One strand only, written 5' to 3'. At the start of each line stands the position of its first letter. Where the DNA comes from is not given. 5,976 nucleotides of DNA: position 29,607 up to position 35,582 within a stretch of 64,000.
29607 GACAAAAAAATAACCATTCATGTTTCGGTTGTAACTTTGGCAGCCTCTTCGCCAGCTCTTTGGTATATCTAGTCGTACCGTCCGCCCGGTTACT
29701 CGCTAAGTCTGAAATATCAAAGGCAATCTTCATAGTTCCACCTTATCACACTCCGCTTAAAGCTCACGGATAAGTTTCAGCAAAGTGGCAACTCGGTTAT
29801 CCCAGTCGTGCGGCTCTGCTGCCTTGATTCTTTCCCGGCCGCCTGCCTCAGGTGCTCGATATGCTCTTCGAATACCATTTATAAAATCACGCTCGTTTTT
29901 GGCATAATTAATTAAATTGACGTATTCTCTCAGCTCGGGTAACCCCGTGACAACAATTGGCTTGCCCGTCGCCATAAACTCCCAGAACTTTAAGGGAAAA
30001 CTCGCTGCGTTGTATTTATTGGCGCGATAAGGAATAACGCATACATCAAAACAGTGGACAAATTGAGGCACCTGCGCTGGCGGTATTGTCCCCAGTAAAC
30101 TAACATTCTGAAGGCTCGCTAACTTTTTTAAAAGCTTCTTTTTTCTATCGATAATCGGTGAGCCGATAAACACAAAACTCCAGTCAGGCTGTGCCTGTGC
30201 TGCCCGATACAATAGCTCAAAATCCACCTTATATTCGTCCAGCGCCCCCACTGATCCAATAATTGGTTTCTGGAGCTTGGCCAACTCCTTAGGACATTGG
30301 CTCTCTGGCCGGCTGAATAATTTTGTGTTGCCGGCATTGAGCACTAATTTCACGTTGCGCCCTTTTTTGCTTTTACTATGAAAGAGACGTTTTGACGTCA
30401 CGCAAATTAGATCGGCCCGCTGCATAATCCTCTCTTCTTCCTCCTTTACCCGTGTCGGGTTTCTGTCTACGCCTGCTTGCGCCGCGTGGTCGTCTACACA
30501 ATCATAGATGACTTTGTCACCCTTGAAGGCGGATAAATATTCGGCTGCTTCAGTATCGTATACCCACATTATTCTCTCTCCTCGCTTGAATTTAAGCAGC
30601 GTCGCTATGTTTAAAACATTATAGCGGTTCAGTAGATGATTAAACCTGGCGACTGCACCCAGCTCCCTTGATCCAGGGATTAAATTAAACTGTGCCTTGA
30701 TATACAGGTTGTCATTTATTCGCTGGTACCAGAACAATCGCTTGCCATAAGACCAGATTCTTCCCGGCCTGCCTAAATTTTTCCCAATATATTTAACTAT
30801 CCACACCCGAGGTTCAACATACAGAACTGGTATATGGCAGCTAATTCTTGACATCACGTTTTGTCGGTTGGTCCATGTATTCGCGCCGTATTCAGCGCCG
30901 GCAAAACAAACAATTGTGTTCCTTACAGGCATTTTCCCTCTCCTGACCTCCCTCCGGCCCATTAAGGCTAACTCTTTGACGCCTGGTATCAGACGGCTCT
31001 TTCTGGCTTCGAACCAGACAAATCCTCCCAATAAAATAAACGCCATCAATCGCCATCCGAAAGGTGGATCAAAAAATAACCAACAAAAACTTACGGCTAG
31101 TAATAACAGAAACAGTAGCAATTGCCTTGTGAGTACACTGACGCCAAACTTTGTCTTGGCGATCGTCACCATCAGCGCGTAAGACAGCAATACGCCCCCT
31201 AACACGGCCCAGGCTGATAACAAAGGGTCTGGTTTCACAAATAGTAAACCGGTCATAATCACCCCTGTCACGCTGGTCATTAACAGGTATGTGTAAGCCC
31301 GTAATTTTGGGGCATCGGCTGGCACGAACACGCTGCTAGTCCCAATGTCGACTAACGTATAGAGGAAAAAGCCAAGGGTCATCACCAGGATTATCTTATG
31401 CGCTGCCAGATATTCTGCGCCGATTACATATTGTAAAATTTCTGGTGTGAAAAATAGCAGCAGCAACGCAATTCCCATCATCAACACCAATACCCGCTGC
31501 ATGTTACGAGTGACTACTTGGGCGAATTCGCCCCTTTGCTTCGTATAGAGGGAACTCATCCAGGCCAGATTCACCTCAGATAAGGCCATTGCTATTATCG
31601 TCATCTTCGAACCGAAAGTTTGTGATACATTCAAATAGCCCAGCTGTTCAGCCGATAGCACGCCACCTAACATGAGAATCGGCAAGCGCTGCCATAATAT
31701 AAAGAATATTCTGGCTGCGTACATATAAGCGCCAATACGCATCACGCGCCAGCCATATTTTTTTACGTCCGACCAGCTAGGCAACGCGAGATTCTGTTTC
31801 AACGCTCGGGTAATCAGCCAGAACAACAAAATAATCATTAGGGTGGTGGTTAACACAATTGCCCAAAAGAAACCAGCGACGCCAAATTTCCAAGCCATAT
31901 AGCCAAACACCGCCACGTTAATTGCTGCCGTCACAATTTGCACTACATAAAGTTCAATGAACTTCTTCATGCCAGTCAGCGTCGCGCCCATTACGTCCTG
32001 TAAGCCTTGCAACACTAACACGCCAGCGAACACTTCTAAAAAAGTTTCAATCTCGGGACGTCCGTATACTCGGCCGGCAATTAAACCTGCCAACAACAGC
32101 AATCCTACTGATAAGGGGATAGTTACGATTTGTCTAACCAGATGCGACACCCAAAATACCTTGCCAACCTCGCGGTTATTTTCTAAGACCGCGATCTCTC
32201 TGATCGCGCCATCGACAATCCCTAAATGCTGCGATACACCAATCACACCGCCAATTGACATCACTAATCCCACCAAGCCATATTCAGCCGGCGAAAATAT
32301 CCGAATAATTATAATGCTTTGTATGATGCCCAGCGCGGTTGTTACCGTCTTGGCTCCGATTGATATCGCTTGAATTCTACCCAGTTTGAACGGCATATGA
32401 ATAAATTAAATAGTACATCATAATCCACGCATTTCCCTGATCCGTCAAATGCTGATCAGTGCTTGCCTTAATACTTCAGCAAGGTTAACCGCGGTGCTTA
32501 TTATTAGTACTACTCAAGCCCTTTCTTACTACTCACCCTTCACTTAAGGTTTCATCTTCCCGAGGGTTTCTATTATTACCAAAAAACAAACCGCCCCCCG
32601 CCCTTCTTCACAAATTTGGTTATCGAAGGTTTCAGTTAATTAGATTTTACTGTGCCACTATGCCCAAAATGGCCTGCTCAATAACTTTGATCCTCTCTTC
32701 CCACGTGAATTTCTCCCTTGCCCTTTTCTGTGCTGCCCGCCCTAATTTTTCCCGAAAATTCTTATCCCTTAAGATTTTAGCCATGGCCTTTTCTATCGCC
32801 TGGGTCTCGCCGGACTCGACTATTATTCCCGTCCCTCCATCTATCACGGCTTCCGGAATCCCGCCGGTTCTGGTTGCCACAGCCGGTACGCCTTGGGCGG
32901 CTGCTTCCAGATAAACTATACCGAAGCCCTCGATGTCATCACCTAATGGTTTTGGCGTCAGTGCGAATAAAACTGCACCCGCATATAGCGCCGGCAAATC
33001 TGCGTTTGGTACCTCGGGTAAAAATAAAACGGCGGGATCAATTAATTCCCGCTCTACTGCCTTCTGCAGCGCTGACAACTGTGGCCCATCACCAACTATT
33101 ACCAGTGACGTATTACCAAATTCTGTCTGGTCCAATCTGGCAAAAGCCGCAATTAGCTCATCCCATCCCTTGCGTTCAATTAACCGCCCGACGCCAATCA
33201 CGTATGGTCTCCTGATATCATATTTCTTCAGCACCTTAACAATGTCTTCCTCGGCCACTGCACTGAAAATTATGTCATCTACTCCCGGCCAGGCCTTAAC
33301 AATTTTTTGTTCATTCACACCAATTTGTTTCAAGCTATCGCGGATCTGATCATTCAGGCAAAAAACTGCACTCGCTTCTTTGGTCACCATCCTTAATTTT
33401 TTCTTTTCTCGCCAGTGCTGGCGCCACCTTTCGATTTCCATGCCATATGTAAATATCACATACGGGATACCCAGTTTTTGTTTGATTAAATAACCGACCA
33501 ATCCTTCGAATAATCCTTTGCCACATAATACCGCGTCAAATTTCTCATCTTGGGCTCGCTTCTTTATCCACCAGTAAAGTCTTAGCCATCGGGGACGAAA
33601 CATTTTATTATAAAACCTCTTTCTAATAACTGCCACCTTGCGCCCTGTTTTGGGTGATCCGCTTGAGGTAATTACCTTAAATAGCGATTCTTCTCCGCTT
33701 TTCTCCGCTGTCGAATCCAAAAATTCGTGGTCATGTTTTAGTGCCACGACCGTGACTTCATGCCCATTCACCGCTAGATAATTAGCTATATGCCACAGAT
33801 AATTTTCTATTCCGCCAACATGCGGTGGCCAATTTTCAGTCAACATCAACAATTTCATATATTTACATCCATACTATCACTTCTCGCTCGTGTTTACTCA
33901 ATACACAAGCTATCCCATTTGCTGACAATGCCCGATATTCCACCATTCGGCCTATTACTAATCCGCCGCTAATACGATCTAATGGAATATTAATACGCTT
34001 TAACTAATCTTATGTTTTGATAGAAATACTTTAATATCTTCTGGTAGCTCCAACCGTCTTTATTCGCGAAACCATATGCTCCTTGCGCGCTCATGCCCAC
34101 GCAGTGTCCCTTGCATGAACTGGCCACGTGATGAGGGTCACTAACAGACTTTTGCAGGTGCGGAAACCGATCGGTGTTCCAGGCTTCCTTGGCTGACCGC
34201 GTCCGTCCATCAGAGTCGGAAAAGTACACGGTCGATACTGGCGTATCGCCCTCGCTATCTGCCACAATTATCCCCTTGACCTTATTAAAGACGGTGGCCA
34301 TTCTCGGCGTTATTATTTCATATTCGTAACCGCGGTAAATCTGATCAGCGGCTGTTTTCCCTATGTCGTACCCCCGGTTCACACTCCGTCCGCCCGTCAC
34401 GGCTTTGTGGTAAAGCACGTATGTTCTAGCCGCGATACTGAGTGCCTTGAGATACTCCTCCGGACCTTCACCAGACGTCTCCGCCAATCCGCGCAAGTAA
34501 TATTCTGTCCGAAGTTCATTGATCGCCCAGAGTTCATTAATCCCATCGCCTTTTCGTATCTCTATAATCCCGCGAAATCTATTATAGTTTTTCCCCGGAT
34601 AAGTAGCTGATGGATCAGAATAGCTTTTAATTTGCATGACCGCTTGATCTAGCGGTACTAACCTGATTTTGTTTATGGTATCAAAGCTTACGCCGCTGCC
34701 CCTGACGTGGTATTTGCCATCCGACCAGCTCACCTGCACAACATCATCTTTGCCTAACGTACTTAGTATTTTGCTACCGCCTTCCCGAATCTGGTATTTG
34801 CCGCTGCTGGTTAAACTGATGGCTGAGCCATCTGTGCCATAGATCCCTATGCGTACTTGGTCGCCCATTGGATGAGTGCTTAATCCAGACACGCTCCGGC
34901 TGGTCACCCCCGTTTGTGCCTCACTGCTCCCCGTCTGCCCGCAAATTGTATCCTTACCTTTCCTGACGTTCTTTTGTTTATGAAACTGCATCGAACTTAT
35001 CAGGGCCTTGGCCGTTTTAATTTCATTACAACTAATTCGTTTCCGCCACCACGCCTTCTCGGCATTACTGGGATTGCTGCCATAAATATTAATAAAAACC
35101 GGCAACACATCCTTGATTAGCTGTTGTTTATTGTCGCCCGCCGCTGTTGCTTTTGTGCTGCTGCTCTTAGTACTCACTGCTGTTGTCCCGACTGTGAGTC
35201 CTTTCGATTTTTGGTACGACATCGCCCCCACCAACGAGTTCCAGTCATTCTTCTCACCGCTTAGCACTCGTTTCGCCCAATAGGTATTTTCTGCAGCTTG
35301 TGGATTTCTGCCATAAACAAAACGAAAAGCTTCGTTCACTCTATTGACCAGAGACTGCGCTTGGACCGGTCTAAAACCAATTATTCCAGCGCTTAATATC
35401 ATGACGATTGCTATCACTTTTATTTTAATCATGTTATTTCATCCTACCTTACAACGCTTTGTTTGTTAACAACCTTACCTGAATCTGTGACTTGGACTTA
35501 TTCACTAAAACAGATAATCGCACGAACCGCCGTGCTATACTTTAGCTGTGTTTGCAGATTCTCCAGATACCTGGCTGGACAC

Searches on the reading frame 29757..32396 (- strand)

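Call 22: search_protein_families(library=pfam, proteins=[window:29757-32396:-], max_evalue=0.001)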
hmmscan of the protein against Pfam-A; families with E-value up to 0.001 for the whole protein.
window:29757-32396:- (879 aa): 4 families
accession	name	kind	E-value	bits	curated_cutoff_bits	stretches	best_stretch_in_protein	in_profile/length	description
PF13440.11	Polysacc_synt_3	-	6.3e-22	78.6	23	1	30-332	2-291/293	Polysaccharide biosynthesis protein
PF13692.12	Glyco_trans_1_4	-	1.6e-13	51.5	27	1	711-845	2-139/142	Glycosyl transferases group 1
PF00534.26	Glycos_transf_1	-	9.3e-12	45.2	26.4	1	703-827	8-132/172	Glycosyl transferases group 1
PF01943.22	Polysacc_synt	-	1.5e-10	41.4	28.2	1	11-267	7-256/274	Polysaccharide biosynthesis protein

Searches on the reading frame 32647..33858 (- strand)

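Call 22: search_protein_families(library=pfam, proteins=[window:32647-33858:-], max_evalue=0.001)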
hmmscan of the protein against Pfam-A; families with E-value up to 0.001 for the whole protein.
window:32647-33858:- (403 aa): 6 families
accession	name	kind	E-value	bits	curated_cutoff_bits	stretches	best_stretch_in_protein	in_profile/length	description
PF00534.26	Glycos_transf_1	-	1.3e-38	132.7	26.4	1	216-379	14-172/172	Glycosyl transferases group 1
PF13692.12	Glyco_trans_1_4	-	5e-29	101.8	27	1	218-365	2-142/142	Glycosyl transferases group 1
PF13439.12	Glyco_transf_4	-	2.3e-20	73.7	28.5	1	14-194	1-167/170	Glycosyltransferase Family 4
PF13579.12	Glyco_trans_4_4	-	2.7e-13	51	29.7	1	15-187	1-153/158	Glycosyl transferase 4-like domain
PF20706.3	GT4-conflict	-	8.4e-11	41.9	26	1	4-389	1-381/385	Family 4 Glycosyltransferase in conflict systems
PF13524.12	Glyco_trans_1_2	-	5.8e-09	36.5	25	1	271-394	27-143/144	Glycosyl transferase-like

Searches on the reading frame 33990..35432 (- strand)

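Call 22: search_protein_families(library=pfam, proteins=[window:33990-35432:-], max_evalue=0.001)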
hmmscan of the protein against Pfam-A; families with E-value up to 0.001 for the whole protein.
window:33990-35432:- (480 aa): 1 family
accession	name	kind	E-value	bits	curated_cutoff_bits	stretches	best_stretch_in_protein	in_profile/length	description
PF08486.15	SpoIID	-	5.1e-11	43.5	23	1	300-388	4-93/97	Stage II sporulation protein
